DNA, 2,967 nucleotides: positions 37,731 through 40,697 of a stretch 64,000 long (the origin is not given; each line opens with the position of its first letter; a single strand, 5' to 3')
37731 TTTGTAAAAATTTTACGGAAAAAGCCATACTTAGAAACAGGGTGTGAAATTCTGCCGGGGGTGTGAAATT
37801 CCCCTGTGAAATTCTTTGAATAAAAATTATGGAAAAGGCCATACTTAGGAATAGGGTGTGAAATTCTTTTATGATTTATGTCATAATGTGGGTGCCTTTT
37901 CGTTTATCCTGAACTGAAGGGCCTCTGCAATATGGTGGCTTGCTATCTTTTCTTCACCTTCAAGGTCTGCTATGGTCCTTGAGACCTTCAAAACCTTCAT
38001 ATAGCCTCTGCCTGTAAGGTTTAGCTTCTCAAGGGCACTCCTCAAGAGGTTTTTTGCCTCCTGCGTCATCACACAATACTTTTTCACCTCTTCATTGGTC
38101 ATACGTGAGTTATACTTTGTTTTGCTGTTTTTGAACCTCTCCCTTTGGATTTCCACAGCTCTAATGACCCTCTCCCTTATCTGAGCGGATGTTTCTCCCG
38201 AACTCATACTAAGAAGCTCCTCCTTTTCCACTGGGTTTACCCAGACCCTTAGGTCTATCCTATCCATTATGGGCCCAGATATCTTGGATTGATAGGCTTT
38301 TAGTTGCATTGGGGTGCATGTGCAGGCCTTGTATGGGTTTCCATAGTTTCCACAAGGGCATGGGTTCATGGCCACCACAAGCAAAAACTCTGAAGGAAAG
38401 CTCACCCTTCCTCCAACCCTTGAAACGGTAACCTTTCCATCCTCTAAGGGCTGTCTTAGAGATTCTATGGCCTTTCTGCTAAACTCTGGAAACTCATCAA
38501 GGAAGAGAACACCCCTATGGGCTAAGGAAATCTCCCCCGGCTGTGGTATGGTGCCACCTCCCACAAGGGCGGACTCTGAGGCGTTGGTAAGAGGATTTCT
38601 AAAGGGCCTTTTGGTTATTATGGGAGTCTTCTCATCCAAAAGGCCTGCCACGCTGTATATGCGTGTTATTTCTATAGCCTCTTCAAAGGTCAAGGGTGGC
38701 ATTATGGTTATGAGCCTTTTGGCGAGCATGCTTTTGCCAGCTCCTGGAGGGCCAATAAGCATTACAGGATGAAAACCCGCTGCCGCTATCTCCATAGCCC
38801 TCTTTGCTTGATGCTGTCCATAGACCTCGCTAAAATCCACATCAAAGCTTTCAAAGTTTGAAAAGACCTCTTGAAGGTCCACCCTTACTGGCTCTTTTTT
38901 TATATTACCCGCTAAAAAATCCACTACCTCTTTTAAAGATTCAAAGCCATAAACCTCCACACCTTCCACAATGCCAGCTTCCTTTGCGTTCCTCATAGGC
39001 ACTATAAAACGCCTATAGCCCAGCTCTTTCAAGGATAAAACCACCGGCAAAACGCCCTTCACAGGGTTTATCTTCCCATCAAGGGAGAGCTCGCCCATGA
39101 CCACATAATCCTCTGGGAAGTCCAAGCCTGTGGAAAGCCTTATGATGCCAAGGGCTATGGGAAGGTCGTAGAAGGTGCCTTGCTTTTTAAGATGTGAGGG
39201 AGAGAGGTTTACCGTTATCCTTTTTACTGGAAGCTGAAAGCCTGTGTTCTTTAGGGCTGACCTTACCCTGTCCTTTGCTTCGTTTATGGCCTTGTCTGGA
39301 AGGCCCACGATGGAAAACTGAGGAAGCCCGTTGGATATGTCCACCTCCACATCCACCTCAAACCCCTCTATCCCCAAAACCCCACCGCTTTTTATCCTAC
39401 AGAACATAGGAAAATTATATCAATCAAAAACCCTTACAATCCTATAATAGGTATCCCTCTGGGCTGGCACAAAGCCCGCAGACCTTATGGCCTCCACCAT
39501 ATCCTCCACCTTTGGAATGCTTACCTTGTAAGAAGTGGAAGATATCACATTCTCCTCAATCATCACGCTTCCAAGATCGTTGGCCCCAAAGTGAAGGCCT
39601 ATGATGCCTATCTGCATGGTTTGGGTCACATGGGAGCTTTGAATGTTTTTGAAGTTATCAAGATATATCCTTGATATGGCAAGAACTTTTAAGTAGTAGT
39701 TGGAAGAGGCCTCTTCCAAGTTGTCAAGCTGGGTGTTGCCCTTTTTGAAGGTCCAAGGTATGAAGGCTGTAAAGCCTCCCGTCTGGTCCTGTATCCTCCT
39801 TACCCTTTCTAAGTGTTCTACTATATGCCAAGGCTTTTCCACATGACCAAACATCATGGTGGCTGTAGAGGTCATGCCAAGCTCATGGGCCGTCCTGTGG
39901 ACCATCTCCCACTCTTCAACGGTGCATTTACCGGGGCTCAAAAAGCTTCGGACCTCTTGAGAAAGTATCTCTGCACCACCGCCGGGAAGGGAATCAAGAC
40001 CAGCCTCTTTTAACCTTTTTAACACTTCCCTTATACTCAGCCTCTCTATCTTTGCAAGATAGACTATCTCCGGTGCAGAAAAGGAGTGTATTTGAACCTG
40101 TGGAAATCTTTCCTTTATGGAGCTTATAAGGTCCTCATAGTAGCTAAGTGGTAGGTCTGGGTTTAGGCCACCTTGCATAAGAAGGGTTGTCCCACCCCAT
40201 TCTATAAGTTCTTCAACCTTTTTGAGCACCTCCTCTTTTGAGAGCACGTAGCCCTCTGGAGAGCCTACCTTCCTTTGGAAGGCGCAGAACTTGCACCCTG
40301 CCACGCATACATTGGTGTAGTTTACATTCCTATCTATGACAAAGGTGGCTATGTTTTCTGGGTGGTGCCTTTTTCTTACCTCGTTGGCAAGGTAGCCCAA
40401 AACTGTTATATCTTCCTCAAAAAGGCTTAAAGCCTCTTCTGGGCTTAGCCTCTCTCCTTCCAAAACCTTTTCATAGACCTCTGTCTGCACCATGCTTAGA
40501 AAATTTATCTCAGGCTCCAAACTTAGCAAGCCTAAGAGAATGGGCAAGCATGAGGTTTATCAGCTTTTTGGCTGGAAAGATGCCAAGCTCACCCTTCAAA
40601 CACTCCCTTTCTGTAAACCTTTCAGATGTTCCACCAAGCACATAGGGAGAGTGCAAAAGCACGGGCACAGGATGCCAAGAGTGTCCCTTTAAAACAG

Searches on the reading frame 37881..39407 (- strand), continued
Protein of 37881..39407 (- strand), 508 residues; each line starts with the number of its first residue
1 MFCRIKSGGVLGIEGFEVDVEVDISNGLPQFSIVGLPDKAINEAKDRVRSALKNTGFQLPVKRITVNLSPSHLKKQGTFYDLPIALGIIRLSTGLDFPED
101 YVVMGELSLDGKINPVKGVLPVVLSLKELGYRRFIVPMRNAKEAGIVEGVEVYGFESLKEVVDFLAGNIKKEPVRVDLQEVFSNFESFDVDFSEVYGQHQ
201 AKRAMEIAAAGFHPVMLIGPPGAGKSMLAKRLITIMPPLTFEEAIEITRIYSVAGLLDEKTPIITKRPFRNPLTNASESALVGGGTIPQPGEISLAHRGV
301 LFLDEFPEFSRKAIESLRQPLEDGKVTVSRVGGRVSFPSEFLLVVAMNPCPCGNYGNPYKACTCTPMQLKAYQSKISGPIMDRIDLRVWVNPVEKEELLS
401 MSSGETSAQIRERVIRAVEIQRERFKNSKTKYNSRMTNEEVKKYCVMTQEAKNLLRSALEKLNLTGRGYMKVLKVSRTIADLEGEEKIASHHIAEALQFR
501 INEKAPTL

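Call 76: find_encoding_contigs(protein=P0051, flank=5000, max_places=2)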
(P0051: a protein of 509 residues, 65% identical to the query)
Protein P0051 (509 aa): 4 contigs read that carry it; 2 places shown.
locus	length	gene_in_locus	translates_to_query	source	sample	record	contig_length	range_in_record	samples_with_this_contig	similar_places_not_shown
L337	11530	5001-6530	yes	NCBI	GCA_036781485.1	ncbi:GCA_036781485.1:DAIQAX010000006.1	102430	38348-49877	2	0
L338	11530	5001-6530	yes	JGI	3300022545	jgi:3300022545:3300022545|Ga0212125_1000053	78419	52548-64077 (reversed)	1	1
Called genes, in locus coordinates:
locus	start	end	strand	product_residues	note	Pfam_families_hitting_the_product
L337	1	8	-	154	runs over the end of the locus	PF09364:XFP_N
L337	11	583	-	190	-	PF00009:GTP_EFTU (faint), PF02421:FeoB_N, PF03193:RsgA_GTPase, PF00350:Dynamin_N (faint), PF01926:MMR_HSR1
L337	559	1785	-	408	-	PF08245:Mur_ligase_M, PF02875:Mur_ligase_C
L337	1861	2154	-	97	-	-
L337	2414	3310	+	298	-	PF06745:ATPase, PF13481:AAA_25 (faint)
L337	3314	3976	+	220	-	-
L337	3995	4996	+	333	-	PF00044:Gp_dh_N, PF02800:Gp_dh_C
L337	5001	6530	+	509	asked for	PF05362:Lon_C (weak), PF13541:ChlI, PF00493:MCM (weak), PF01078:Mg_chelatase, PF00158:Sigma54_activat (weak), PF07728:AAA_5, PF13401:AAA_22 (faint), PF13335:Mg_chelatase_C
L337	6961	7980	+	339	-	PF00691:OmpA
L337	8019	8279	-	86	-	-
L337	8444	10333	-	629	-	PF05787:PhoX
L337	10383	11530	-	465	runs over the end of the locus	PF00749:tRNA-synt_1c, PF19269:Anticodon_2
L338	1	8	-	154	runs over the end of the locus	PF09364:XFP_N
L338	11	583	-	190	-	PF00009:GTP_EFTU (faint), PF02421:FeoB_N, PF03193:RsgA_GTPase, PF00350:Dynamin_N (faint), PF01926:MMR_HSR1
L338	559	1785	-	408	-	PF08245:Mur_ligase_M, PF02875:Mur_ligase_C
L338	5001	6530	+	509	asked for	PF05362:Lon_C (weak), PF13541:ChlI, PF00493:MCM (weak), PF01078:Mg_chelatase, PF00158:Sigma54_activat (weak), PF07728:AAA_5, PF13401:AAA_22 (faint), PF13335:Mg_chelatase_C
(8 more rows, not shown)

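Call 81: list_cluster_members(proteins=[P0001, P0006])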
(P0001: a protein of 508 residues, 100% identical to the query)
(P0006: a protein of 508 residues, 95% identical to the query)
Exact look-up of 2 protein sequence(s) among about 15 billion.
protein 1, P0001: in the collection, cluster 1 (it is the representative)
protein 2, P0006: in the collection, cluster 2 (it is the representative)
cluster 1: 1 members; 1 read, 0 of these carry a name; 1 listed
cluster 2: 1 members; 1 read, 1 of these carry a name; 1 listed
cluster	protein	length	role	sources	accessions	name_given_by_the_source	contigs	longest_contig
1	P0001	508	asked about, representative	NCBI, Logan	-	-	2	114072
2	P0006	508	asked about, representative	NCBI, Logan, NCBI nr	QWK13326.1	MAG: YifB family Mg chelatase-like AAA ATPase [Aquificota bacterium]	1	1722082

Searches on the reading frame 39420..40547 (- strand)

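Call 8: search_protein_families(library=ncbifam, proteins=[window:39420-40547:-])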
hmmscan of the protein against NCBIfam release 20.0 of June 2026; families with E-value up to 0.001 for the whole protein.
window:39420-40547:- (375 aa): 18 families
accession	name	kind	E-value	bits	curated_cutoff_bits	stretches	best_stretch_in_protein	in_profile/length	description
TIGR03699.1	menaquin_MqnC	equivalog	1.2e-153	511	428.1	1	32-371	1-342/342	cyclic dehypoxanthinyl futalosine synthase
NF006277.0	PRK08445.1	equivalog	2.4e-132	441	576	1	32-374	2-348/348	dehypoxanthine futalosine cyclase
TIGR00423.1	TIGR00423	subfamily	1.5e-119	398.9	260.25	1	68-370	2-309/310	CofH family radical SAM protein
TIGR03700.1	mena_SCO4494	equivalog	1.4e-112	376.1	434.55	1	25-371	2-351/351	aminofutalosine synthase MqnE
TIGR03551.1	F420_cofH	equivalog_domain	4e-99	331.7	374.1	1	36-371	3-345/345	5-amino-6-(D-ribitylamino)uracil--L-tyrosine 4-hydroxyphenyl transferase CofH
NF005609.0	PRK07360.1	equivalog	2.8e-97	325.8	426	1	22-372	9-369/374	7,8-didemethyl-8-hydroxy-5-deazariboflavin synthase subunit CofH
NF006276.0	PRK08444.1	equivalog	1.6e-88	297.1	560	1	23-374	2-353/353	aminofutalosine synthase MqnE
NF006687.0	PRK09234.1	equivalog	2.7e-87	293.8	1018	1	24-371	482-837/849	bifunctional FO biosynthesis protein CofGH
NF004580.0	PRK05926.1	equivalog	2.5e-71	240.8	583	1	20-362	14-363/370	hypothetical protein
TIGR03956.1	rSAM_HydE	equivalog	1.1e-13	51.1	254.6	1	27-298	4-261/340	[FeFe] hydrogenase H-cluster radical SAM maturase HydE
TIGR03550.1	F420_cofG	equivalog_domain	1.1e-11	44.5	213.35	1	75-364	8-300/322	7,8-didemethyl-8-hydroxy-5-deazariboflavin synthase CofG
NF004884.0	PRK06245.1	equivalog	2.3e-11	43.2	209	2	62-132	6-74/340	7,8-didemethyl-8-hydroxy-5-deazariboflavin synthase subunit CofG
TIGR03910.1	pyrrolys_PylB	equivalog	3.3e-10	39.4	348.2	1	23-367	7-343/347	methylornithine synthase PylB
TIGR02351.2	thiH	equivalog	8.3e-07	28.4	380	1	26-157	27-159/364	2-iminoacetate synthase ThiH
TIGR03955.1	rSAM_HydG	equivalog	8.1e-06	24.5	312.15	1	44-144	61-159/470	[FeFe] hydrogenase H-cluster radical SAM maturase HydG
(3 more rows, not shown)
